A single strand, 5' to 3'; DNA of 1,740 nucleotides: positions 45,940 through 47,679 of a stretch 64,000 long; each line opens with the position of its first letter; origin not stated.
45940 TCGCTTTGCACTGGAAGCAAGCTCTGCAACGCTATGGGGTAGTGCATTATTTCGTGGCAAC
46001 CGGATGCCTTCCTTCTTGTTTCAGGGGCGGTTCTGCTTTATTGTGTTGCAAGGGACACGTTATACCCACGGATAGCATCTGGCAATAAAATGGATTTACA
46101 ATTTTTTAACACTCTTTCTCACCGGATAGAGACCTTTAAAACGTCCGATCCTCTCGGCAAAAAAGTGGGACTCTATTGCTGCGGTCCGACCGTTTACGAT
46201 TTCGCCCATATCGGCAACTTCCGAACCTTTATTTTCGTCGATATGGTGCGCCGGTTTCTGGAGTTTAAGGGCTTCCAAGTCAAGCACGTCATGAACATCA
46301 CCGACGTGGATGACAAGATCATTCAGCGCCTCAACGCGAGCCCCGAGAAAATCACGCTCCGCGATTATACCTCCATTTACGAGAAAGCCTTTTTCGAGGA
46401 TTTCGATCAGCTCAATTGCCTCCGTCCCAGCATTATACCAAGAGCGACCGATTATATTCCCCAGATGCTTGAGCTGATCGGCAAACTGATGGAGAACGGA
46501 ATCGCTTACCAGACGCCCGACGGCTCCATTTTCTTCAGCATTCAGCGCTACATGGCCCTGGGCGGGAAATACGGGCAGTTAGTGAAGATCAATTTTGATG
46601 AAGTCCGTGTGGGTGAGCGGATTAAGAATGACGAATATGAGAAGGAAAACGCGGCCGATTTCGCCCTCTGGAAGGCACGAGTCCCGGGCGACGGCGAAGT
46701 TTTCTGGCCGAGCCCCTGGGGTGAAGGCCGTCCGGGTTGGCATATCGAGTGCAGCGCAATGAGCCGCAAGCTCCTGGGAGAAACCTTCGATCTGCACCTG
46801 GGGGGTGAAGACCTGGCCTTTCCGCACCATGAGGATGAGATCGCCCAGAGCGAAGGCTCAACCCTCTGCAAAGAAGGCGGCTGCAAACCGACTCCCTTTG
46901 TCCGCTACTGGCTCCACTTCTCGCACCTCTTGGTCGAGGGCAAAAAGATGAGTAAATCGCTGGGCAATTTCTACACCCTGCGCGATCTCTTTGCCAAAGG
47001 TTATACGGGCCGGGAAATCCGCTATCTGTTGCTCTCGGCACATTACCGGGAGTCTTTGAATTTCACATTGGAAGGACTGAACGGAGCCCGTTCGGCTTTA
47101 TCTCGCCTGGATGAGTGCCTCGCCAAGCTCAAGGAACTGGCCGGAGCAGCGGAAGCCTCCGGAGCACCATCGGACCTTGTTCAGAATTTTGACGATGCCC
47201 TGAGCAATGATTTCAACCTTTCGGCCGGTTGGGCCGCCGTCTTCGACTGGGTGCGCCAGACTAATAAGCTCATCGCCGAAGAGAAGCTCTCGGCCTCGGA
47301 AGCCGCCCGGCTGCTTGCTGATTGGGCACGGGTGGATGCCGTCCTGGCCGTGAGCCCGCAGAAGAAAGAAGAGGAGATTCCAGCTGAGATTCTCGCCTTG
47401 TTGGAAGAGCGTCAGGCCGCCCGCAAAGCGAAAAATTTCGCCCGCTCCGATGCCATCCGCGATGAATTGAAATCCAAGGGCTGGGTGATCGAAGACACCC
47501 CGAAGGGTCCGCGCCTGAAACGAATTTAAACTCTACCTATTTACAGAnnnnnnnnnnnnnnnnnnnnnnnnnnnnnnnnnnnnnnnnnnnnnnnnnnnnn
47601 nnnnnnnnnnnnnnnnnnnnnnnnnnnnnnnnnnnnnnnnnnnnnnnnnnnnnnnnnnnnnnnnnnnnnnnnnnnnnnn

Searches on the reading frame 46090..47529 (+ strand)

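Call 71: search_protein_families(library=pfam, max_evalue=0.01, proteins=[L014:8952-9986:+, L014:10788-12518:+, L014:13457-14416:+, L014:15270-16094:+, L014:12541-13443:+, L014:16097-16726:+])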
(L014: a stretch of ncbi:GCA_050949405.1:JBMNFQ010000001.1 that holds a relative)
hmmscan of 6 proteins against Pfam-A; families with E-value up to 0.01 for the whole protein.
L014:8952-9986:+ (344 aa): 1 family
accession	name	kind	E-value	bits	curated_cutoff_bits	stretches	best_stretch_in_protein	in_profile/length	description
PF25023.1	TEN_YD-shell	-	0.0024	16.4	50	1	51-148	793-894/909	Teneurin YD-shell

L014:10788-12518:+ (576 aa): 1 family
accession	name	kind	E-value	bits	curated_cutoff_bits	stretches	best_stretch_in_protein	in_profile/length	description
PF05593.20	RHS_repeat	-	1e-11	45.3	22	0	203-222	14-33/38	RHS Repeat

L014:13457-14416:+ (319 aa): 1 family
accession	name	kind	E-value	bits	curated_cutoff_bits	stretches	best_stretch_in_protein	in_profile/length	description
PF25023.1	TEN_YD-shell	-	0.0013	17.3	50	1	24-137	777-894/909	Teneurin YD-shell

L014:15270-16094:+ (274 aa): 0 families

L014:12541-13443:+ (300 aa): 4 families
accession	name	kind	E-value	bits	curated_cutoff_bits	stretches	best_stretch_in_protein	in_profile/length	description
PF13646.12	HEAT_2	-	3e-16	59.9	27.7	2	146-243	1-88/88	HEAT repeats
PF02985.28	HEAT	-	3.8e-07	30.2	23.5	0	146-165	2-21/31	HEAT repeat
PF03130.22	HEAT_PBS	-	0.0022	18.8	20.9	0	133-154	4-26/27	PBS lyase HEAT-like repeat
PF13513.12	HEAT_EZ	-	0.0034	18.3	27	0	144-168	28-52/55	HEAT-like repeat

L014:16097-16726:+ (209 aa): 1 family
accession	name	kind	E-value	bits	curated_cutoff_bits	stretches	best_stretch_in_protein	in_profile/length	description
PF02114.22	Phosducin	-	0.0098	15.3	23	0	111-155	87-131/265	Phosducin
